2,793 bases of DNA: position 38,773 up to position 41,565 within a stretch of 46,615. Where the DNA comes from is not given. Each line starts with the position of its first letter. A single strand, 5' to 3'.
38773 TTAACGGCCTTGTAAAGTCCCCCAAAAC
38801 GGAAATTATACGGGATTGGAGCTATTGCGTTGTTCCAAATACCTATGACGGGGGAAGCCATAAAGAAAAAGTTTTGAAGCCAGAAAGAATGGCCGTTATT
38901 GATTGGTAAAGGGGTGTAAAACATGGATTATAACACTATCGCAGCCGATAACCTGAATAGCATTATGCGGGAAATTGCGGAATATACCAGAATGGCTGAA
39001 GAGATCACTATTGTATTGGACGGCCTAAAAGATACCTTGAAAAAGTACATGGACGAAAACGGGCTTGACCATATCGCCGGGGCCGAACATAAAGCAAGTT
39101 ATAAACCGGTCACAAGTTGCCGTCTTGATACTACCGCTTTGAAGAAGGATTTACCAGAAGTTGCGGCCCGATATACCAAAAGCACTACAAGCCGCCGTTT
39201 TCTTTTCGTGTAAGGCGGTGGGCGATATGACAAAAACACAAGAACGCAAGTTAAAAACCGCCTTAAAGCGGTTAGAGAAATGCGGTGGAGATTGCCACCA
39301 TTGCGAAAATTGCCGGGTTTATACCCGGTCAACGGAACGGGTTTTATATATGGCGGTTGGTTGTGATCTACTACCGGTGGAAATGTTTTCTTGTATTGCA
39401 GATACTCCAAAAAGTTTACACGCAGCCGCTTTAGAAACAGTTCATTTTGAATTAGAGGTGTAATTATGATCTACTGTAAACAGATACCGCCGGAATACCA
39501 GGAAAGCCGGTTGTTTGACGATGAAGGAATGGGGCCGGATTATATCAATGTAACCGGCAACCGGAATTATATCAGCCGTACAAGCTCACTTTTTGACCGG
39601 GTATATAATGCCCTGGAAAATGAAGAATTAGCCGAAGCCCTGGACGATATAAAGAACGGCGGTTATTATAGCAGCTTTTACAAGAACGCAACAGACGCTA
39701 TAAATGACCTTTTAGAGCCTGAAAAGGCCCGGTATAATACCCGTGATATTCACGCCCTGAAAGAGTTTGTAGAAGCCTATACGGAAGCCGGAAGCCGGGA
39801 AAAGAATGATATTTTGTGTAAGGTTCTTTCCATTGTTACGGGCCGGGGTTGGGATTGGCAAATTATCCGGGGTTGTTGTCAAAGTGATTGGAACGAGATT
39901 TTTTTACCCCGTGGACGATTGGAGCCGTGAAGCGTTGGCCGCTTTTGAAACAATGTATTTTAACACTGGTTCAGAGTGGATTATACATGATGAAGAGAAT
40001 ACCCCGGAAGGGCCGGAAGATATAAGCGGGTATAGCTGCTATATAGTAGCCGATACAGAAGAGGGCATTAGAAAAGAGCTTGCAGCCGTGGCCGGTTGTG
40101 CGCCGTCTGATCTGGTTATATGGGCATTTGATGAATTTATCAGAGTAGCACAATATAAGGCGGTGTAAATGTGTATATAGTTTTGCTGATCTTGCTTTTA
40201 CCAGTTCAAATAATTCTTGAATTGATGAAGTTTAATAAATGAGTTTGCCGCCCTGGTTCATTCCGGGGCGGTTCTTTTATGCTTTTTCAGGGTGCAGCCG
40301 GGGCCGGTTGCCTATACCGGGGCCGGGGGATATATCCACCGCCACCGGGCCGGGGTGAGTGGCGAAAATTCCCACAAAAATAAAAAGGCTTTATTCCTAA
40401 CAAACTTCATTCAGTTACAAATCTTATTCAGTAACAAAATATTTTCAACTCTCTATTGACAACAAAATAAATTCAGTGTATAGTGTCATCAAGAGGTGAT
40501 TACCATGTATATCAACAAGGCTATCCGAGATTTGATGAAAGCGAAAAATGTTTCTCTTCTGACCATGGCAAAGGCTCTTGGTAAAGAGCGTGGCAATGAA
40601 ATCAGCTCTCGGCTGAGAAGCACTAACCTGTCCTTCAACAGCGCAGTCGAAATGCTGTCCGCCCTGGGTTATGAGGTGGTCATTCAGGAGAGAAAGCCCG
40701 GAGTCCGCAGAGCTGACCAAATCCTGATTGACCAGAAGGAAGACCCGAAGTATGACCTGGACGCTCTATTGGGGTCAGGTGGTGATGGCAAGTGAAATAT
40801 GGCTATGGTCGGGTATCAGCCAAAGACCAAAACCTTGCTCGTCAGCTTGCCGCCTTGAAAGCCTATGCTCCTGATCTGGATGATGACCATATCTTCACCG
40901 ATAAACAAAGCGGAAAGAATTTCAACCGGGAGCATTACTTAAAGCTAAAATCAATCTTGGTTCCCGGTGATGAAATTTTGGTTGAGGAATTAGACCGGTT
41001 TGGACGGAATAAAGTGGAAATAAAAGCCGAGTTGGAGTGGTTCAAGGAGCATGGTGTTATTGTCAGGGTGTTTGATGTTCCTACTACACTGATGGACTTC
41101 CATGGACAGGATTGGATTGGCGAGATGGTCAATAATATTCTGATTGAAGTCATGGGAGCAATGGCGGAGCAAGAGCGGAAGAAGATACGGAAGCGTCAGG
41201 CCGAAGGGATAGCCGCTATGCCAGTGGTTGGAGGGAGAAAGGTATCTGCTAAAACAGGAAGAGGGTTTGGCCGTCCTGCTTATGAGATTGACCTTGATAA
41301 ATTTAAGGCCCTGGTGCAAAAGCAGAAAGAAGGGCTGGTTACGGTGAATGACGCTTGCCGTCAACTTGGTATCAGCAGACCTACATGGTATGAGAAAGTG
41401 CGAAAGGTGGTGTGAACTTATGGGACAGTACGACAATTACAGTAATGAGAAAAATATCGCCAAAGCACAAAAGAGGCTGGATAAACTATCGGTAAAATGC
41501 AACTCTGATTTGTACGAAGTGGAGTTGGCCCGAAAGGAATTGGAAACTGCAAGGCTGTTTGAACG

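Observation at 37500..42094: A ~4.6-kb accessory island splits terS from terL and consists of two self-contained promoter-genes-terminator cassettes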

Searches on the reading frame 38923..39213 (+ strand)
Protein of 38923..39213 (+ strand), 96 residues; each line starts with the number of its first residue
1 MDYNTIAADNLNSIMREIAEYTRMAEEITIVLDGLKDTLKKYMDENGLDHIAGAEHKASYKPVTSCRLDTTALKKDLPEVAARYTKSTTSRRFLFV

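Call 8: search_protein_families(library=pfam, proteins=[window:38923-39213:+], max_evalue=0.1)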
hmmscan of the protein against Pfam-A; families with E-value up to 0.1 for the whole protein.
window:38923-39213:+ (96 aa): 4 families
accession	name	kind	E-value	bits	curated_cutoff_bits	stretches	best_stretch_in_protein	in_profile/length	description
PF24091.1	DUF7376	-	0.00023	21.4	27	1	14-57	92-138/219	Family of unknown function (DUF7376)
PF14133.12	DUF4300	-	0.0092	16.1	27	1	3-87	20-104/252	Domain of unknown function (DUF4300)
PF05763.18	DUF835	-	0.031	14.5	33.1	1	3-35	53-85/136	Protein of unknown function (DUF835)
PF05565.16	Sipho_Gp157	-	0.037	14.5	28.6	1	15-69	60-115/162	Siphovirus Gp157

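Call 9: search_protein_families(library=phrogs, proteins=[window:38923-39213:+], max_evalue=0.01)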
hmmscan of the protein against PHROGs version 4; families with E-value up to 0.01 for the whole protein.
window:38923-39213:+ (96 aa): 4 families
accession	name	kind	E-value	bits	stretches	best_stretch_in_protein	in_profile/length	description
phrog_6244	-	unknown function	1.9e-13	51.8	1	10-92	16-102/107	-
phrog_434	-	DNA, RNA and nucleotide metabolism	9.4e-09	35.9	1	9-93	272-359/372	RecE-like recombination exonuclease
phrog_1956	-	unknown function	1.7e-05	25.9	1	60-95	55-90/93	-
phrog_2362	-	unknown function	4.7e-05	24.3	1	12-57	94-142/223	-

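Call 14: search_protein_families(library=padloc, proteins=[window:38923-39213:+], max_evalue=0.01)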
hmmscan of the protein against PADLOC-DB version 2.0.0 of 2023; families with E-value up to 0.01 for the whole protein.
window:38923-39213:+ (96 aa): 0 families

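Call 42: search_protein_families(library=ncbifam, proteins=[window:38923-39213:+], max_evalue=0.05)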
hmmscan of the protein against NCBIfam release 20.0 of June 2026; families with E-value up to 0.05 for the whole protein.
window:38923-39213:+ (96 aa): 0 families

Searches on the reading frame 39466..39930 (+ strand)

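Call 8: search_protein_families(library=pfam, proteins=[window:39466-39930:+], max_evalue=0.1)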
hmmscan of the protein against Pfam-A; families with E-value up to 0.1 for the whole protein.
window:39466-39930:+ (154 aa): 0 families

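Call 9: search_protein_families(library=phrogs, proteins=[window:39466-39930:+], max_evalue=0.01)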
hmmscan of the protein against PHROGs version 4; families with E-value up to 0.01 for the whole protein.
window:39466-39930:+ (154 aa): 0 families

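Call 14: search_protein_families(library=padloc, proteins=[window:39466-39930:+], max_evalue=0.01)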
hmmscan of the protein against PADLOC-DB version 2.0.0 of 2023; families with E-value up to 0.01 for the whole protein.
window:39466-39930:+ (154 aa): 1 family
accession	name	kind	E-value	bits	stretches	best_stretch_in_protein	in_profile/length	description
PDLC02743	PbeC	-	0.0018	15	1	31-123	87-175/622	PbeC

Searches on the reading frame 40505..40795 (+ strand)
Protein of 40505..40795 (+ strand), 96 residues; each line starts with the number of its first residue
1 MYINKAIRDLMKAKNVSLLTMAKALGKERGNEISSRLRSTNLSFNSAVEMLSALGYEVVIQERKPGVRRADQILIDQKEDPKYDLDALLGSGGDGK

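Call 8: search_protein_families(library=pfam, proteins=[window:40505-40795:+], max_evalue=0.1)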
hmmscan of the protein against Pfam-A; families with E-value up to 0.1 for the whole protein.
window:40505-40795:+ (96 aa): 1 family
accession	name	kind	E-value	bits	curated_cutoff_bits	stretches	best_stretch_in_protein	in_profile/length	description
PF08827.16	DUF1805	-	0.013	16.2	29.5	0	6-34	30-58/64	Domain of unknown function (DUF1805)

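Call 9: search_protein_families(library=phrogs, proteins=[window:40505-40795:+], max_evalue=0.01)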
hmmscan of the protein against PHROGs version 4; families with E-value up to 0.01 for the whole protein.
window:40505-40795:+ (96 aa): 2 families
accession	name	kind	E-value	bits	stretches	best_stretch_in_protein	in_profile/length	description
phrog_38278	-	unknown function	8.1e-05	23.7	1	5-67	20-81/180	-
phrog_8522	-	DNA, RNA and nucleotide metabolism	0.003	19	1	2-64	7-69/71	HTH DNA binding protein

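Call 14: search_protein_families(library=padloc, proteins=[window:40505-40795:+], max_evalue=0.01)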
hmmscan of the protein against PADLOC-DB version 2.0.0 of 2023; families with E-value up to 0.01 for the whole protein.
window:40505-40795:+ (96 aa): 2 families
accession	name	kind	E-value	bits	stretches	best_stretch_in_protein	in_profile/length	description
PDLC04757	PDC-M64B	-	3.9e-05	21.6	1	3-62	30-89/128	-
PDLC04758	PDC-M64B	-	0.0012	17.2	1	3-64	31-92/123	-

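Call 42: search_protein_families(library=ncbifam, proteins=[window:40505-40795:+], max_evalue=0.05)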
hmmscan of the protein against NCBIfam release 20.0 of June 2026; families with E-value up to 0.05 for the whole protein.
window:40505-40795:+ (96 aa): 0 families

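Call 58: search_solved_structures(query=A4, max_evalue=1)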
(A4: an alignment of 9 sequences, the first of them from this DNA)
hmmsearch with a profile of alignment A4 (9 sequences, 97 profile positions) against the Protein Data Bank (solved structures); distinct sequences matched with E-value up to 1: 12.
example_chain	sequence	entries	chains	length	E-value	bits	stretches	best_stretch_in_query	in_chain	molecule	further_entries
2o38_A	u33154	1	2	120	0.00047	23.5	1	6-76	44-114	Hypothetical protein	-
4z5h_A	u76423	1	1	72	0.013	18.8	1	4-58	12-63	Antitoxin HipB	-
2mez_A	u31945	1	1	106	0.017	18.5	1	5-64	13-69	Multiprotein Bridging Factor (MBP-like)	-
2wiu_B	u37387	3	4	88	0.023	18.1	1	4-65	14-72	HTH-TYPE TRANSCRIPTIONAL REGULATOR HIPB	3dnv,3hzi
5k98_B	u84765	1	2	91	0.027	17.8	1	4-65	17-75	Antitoxin HipB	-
4yg4_A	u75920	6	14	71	0.034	17.5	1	4-59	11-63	Antitoxin HipB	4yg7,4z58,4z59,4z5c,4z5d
4yg1_A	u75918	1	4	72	0.042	17.2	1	4-58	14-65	Antitoxin HipB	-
9sf2_A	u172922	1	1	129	0.29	14.5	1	7-54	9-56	Transcriptional regulator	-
9k3w_A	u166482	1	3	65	0.37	14.2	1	5-33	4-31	Transcriptional regulator, PbsX family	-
3bs3_A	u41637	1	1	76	0.49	13.8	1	7-56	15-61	Putative DNA-binding protein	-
5uj0_A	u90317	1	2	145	0.54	13.7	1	47-73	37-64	Polynucleotide kinase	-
6sdk_A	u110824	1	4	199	0.86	13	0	8-38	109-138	Stage 0 sporulation protein J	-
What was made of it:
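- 40505..40795 (+): Xre/Cro-like HTH protein, the presumed regulator of P1 and P2. A profile of the family hits HipB and 2o38 (call 58).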

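Call 59: search_protein_families(library=pfam, alignment_id=A4, max_evalue=0.1)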
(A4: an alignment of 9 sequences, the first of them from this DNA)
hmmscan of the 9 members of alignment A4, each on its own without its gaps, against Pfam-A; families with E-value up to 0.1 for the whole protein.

A. member 1, seq(96 aa): 1 family
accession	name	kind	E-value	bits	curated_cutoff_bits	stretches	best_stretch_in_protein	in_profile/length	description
PF08827.16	DUF1805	-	0.013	16.2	29.5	0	6-34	30-58/64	Domain of unknown function (DUF1805)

B. families by the number of members that match (of 9 scanned): 24 families
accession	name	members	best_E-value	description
PF13744.12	HTH_37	5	1.9e-05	Helix-turn-helix domain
PF13412.12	HTH_24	4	2.5e-08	Winged helix-turn-helix DNA-binding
PF13443.12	HTH_26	4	0.00054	Cro/C1-type HTH DNA-binding domain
PF01381.28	HTH_3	4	0.0015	Helix-turn-helix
PF20075.5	DUF6471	4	0.0081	Domain of unknown function (DUF6471)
PF08279.18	HTH_11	3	2.1e-06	HTH domain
PF13404.12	HTH_AsnC-type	3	1e-05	AsnC-type helix-turn-helix domain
PF04967.18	HTH_10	2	0.0023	HTH DNA binding domain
PF13936.12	HTH_38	2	0.0099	Helix-turn-helix domain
PF00196.25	GerE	2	0.013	Bacterial regulatory proteins, luxR family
PF15943.11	YdaS_toxin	2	0.031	Bacterial toxin YdaS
PF20432.4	Xre-like-HTH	2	0.043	Antitoxin Xre-like helix-turn-helix domain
PF08220.18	HTH_DeoR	1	0.0022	DeoR-like helix-turn-helix domain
PF07022.19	Phage_CI_repr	1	0.0058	Bacteriophage CI repressor helix-turn-helix domain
PF01047.28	MarR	1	0.01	MarR family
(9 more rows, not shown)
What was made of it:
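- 40505..40795 (+): Positional homologues hit HTH_37, HTH_26 and HTH_3 (call 59).
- The HTH family is Xre/Cro-like (calls 58-59).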

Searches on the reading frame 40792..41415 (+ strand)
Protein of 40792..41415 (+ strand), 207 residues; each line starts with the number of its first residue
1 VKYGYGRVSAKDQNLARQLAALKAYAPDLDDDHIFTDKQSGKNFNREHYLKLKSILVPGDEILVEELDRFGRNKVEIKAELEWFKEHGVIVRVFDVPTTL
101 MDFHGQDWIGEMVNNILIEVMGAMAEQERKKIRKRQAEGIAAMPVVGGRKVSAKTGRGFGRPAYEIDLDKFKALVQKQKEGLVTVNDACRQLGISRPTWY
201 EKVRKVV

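Call 8: search_protein_families(library=pfam, proteins=[window:40792-41415:+], max_evalue=0.1)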
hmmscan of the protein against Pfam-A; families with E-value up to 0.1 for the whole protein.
window:40792-41415:+ (207 aa): 5 families
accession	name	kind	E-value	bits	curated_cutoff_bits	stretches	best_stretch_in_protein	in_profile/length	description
PF00239.26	Resolvase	-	2e-25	90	23.3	1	3-142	2-138/145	Resolvase, N terminal domain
PF12728.13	HTH_17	-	0.0015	19.2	27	1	182-205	1-24/51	Helix-turn-helix domain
PF02954.25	HTH_8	-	0.031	14.4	22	1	186-205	22-41/42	Bacterial regulatory protein, Fis family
PF13551.12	HTH_29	-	0.084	13.4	28.1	0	176-198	6-28/64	Winged helix-turn helix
PF13518.12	HTH_28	-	0.095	13.3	25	0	173-199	5-29/52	Helix-turn-helix domain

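Call 9: search_protein_families(library=phrogs, proteins=[window:40792-41415:+], max_evalue=0.01)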
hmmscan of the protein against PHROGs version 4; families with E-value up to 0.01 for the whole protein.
window:40792-41415:+ (207 aa): 4 families
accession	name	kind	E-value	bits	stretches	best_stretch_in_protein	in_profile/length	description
phrog_125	-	DNA, RNA and nucleotide metabolism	1.7e-41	143.5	1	1-204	21-201/254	DNA invertase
phrog_95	-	integration and excision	1.2e-17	64.7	1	4-141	92-231/651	integrase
phrog_6620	-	integration and excision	3.5e-07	31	1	4-91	60-152/201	transposase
phrog_8275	-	DNA, RNA and nucleotide metabolism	0.00015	22.5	1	3-47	3-43/51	DNA invertase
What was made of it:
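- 40792..41415 (+): Small serine recombinase (resolvase/invertase family, 207 aa). PF00239 2e-25, phrog_125 1.7e-41 (calls 8-9).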

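Call 14: search_protein_families(library=padloc, proteins=[window:40792-41415:+], max_evalue=0.01)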
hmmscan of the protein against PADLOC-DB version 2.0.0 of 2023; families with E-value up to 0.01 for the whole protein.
window:40792-41415:+ (207 aa): 0 families

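Call 42: search_protein_families(library=ncbifam, proteins=[window:40792-41415:+], max_evalue=0.05)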
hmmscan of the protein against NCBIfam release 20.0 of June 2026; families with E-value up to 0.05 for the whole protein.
window:40792-41415:+ (207 aa): 8 families
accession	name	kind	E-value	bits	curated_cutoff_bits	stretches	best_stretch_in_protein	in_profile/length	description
NF041201.1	recomb_XisF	equivalog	3.1e-14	52.8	375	1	2-140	1-133/465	fdxN element excision recombinase XisF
NF009949.0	PRK13413.1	equivalog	4.9e-09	36.2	272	1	1-203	1-193/203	master DNA invertase Mpi family serine-type recombinase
NF033518.0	transpos_IS607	equivalog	4.5e-07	29.6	110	1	4-94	58-152/187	IS607 family transposase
NF047344.1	SCCmet_CcrA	equivalog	0.0018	17.5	700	1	4-140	6-139/442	cassette chromosome recombinase CcrA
NF049883.1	resolv_YneB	equivalog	0.0024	17.4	175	1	5-94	5-101/211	YneB family resolvase-like protein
TIGR01764.1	excise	domain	0.0098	16.2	28.8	1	184-204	3-23/49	excisionase family DNA-binding protein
NF008695.0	PRK11713.3-3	equivalog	0.033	13.6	246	1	61-140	125-202/223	16S rRNA (uracil(1498)-N(3))-methyltransferase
NF003257.0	PRK04217.1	equivalog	0.047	13.8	115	0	129-201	7-77/110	hypothetical protein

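Call 55: search_solved_structures(query=window:40792-41415:+, max_evalue=0.00001)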
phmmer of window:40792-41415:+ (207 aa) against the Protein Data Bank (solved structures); distinct sequences matched with E-value up to 0.00001: 15.
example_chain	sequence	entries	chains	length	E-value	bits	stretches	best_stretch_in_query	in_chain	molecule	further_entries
2r0q_C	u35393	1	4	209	4.9e-20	75.3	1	3-145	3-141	Putative transposon Tn552 DNA-invertase bin3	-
5c32_B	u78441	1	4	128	1.4e-16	63.9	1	3-130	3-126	Putative transposon Tn552 DNA-invertase bin3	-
5c31_A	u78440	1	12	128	2.7e-16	63.1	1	3-130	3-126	Sin, putative plasmid resolvase dimer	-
5c34_B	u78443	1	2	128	2.7e-16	63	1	3-130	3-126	Putative transposon Tn552 DNA-invertase bin3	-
5c35_A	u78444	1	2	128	5.2e-16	62.1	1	3-130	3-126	Recombinase Sin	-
3pkz_A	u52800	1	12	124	5.2e-15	58.8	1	3-128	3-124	Recombinase Sin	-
5cy1_A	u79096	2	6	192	4.4e-14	55.8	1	3-145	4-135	Transposon Tn3 resolvase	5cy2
1zr2_A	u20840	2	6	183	5.4e-14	55.5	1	3-150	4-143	Transposon gamma-delta resolvase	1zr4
1gdt_A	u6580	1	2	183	1.5e-13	54.1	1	3-150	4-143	PROTEIN (GAMMA DELTA RESOLVASE)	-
2gm4_A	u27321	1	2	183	3.4e-13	52.9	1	3-150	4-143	Transposon gamma-delta resolvase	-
1gdr_A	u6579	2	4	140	4.2e-13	52.6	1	3-140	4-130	GAMMA DELTA-RESOLVASE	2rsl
2gm5_A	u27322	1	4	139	1e-12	51.3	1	3-139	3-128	Transposon gamma-delta resolvase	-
1ght_A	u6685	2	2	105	1.7e-10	44.1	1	3-95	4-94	TRANSPOSON GAMMA-DELTA RESOLVASE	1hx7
4m6f_A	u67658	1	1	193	4.8e-08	36.1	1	2-145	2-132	DNA-invertase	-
3uj3_X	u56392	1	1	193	1.3e-07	34.7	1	2-144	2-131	DNA-invertase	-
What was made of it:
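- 40792..41415 (+): The nearest solved structure is Sin resolvase 2r0q, 4.9e-20 (call 55).
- On Small serine recombinase (resolvase/invertase family): Sin resolvase 2r0q matches at 4.9e-20 (calls 8 and 55).
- Closest known: res-resolvase modules of Tn3-family transposons and the Sin/beta systems. Same: A small serine recombinase of the resolvase/invertase family (call 55) has a conserved roughly 80-nt non-coding element and its own promoter immediately upstream.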
